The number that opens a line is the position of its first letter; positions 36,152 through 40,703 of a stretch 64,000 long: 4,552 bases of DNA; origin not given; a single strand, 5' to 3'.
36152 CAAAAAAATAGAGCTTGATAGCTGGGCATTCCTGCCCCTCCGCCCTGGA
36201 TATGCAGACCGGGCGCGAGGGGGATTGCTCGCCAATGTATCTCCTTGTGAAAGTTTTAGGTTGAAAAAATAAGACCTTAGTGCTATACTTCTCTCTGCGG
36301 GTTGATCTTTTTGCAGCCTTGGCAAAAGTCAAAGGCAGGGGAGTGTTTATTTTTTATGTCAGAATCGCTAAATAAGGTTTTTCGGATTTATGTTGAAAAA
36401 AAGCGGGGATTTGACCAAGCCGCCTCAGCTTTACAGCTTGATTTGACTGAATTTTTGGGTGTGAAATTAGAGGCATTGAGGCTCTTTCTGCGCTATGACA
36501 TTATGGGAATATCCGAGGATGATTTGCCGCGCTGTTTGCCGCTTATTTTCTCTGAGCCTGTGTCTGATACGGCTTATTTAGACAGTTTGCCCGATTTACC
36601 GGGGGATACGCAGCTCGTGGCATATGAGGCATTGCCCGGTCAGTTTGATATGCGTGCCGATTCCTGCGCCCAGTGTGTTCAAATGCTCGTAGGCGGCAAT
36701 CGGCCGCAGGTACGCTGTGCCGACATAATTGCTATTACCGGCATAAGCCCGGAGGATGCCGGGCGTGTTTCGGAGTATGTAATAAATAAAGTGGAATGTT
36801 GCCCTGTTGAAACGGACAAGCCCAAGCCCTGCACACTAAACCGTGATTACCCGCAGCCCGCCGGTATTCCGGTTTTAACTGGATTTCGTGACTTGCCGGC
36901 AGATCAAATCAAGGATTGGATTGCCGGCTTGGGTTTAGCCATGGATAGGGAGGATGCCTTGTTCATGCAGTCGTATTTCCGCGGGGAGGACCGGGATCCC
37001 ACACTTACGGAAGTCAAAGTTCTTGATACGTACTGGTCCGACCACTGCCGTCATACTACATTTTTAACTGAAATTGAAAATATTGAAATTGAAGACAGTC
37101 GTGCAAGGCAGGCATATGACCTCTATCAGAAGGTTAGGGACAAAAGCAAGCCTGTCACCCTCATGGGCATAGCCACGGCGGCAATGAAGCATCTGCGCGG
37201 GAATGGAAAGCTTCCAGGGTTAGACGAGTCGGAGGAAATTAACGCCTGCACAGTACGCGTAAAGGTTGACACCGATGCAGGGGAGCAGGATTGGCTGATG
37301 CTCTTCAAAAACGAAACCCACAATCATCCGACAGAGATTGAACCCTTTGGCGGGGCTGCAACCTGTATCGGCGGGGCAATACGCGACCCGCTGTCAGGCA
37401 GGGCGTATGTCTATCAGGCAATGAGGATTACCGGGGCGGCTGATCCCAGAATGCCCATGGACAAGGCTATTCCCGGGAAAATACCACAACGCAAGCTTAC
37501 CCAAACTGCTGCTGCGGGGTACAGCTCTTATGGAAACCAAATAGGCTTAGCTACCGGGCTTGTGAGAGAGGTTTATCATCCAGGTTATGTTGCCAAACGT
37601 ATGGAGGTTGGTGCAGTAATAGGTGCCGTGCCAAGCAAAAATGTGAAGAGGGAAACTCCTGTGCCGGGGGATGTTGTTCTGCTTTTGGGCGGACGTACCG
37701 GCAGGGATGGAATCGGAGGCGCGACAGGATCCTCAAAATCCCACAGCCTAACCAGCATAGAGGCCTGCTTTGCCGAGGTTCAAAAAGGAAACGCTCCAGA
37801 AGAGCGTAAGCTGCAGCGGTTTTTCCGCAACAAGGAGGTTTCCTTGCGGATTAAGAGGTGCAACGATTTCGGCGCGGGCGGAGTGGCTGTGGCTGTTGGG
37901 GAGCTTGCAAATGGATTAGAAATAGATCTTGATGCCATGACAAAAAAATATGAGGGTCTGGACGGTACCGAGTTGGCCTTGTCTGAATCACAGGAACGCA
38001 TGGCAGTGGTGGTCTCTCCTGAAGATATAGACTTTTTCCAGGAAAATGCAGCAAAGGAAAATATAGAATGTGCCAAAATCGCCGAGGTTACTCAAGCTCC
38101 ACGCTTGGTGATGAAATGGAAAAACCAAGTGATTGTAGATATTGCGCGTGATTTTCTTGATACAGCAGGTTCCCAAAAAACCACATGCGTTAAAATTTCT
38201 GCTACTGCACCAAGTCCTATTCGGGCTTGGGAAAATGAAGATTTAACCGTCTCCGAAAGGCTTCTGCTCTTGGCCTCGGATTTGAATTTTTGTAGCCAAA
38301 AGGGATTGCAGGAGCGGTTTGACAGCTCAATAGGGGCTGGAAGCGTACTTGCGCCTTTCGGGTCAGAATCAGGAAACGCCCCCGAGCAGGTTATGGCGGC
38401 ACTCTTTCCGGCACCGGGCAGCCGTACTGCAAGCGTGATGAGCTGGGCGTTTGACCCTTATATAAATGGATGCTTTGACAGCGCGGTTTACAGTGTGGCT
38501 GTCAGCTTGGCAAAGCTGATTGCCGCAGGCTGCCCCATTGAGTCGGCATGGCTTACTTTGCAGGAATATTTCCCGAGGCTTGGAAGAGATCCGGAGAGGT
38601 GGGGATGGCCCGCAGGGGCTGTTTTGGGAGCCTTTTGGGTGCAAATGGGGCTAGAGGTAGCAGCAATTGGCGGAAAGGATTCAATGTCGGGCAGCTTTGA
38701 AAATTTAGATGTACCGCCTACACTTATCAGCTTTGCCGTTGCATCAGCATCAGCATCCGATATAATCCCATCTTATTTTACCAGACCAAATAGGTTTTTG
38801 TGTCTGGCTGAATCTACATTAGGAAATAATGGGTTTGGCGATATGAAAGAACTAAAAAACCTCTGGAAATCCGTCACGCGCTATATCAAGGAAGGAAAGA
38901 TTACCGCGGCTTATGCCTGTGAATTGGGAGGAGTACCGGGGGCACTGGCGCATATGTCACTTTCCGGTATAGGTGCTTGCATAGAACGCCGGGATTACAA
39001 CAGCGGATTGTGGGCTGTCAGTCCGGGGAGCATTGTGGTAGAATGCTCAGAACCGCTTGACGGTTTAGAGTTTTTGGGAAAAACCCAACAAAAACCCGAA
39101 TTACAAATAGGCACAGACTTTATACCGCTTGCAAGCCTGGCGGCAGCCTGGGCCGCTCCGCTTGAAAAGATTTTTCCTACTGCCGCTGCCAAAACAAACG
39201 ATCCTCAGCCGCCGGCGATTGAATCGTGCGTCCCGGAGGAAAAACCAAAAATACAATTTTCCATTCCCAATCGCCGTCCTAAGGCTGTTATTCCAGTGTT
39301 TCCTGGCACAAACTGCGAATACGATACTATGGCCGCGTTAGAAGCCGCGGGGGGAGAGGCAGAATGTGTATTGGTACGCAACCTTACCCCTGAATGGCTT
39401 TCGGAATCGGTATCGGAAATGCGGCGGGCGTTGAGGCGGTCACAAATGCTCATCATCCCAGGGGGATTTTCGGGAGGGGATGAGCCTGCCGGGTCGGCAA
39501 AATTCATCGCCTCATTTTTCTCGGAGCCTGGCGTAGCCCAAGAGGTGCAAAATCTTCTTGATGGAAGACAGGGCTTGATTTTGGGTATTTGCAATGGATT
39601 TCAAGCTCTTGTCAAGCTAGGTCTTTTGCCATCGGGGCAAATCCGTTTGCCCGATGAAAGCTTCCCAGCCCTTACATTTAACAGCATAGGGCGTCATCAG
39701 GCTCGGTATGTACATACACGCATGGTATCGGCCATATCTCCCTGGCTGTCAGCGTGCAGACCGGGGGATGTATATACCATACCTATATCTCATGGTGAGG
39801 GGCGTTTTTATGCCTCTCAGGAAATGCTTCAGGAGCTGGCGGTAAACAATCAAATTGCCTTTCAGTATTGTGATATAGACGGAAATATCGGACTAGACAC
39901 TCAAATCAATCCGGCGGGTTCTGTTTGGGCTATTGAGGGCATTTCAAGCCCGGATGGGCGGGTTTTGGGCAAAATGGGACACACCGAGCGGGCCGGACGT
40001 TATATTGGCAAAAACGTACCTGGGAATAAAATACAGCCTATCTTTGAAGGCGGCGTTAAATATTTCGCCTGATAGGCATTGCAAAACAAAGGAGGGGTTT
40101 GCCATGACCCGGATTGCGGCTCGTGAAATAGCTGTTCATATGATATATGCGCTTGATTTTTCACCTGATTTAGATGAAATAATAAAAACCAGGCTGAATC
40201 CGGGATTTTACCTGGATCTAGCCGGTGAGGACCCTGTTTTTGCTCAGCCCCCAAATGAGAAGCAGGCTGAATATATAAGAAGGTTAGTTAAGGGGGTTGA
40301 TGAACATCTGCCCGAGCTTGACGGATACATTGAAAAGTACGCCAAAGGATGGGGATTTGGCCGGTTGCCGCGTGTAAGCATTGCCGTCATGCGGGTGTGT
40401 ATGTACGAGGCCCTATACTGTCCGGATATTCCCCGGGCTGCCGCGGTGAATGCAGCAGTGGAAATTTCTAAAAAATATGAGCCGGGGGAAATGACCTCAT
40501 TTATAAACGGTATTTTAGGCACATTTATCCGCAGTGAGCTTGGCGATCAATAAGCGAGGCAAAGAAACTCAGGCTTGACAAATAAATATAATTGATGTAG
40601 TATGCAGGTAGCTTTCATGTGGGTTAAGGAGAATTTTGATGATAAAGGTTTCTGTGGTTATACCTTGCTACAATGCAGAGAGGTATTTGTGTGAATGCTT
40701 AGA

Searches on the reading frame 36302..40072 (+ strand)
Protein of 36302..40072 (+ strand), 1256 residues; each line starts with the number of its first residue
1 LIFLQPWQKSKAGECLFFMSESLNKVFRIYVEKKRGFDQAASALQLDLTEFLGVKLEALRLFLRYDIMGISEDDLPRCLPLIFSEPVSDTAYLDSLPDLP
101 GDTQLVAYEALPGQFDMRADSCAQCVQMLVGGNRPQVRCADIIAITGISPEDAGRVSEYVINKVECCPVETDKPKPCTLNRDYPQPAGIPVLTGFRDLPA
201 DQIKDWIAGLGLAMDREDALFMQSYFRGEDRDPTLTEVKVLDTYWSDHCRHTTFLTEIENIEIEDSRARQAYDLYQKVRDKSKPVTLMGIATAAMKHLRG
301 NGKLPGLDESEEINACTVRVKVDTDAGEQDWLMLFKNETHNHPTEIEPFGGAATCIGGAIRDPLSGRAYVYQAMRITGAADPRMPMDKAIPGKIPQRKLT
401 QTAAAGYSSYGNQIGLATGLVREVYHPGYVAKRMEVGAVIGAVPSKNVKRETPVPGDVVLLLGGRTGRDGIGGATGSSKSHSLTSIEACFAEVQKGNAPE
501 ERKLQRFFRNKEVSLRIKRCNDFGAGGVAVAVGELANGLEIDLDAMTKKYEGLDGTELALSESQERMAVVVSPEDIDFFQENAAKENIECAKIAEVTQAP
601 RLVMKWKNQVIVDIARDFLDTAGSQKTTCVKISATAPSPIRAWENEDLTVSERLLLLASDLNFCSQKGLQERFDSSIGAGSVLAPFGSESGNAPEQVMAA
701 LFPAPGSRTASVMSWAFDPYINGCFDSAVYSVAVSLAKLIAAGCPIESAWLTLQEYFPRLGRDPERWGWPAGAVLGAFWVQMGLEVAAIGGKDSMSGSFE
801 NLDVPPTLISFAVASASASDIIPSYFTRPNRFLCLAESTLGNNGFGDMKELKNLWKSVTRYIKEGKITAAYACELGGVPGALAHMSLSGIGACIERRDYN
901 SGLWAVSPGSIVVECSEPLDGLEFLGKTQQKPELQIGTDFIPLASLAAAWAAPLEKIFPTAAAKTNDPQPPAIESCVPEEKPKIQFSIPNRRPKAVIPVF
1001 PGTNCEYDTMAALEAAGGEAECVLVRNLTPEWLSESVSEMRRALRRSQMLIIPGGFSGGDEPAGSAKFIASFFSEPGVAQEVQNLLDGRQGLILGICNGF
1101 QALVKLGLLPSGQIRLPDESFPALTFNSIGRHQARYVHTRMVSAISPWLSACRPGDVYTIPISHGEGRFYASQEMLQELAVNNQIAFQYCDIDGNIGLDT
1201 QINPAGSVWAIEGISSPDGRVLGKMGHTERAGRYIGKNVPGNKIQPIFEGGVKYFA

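Call 23: search_protein_families(library=pfam, proteins=[window:36302-40072:+], max_evalue=0.0001)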
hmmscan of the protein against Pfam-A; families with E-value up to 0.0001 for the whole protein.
window:36302-40072:+ (1256 aa): 3 families
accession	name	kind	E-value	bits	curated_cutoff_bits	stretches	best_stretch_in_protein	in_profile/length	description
PF13507.12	GATase_5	-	7.1e-72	242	27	1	992-1255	1-260/260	CobB/CobQ-like glutamine amidotransferase domain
PF02769.27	AIRS_C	-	3.8e-24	86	23.1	1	455-607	2-156/156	AIR synthase related protein, C-terminal domain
PF18072.6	FGAR-AT_linker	-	1.5e-09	38.6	26.6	1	210-251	8-49/50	Formylglycinamide ribonucleotide amidotransferase linker domain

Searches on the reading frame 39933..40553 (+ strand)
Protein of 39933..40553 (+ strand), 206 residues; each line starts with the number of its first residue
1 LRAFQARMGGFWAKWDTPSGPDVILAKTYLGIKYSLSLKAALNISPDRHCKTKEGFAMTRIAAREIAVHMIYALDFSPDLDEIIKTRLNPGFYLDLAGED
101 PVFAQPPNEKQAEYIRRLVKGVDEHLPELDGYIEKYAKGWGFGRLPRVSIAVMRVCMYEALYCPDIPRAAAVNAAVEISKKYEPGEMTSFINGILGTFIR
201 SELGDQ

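Call 23: search_protein_families(library=pfam, proteins=[window:39933-40553:+], max_evalue=0.0001)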
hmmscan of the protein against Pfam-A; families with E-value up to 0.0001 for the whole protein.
window:39933-40553:+ (206 aa): 1 family
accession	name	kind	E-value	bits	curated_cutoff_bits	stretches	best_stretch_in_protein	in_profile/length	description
PF01029.23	NusB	-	2.4e-28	99.6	23.1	1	63-200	3-133/133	NusB family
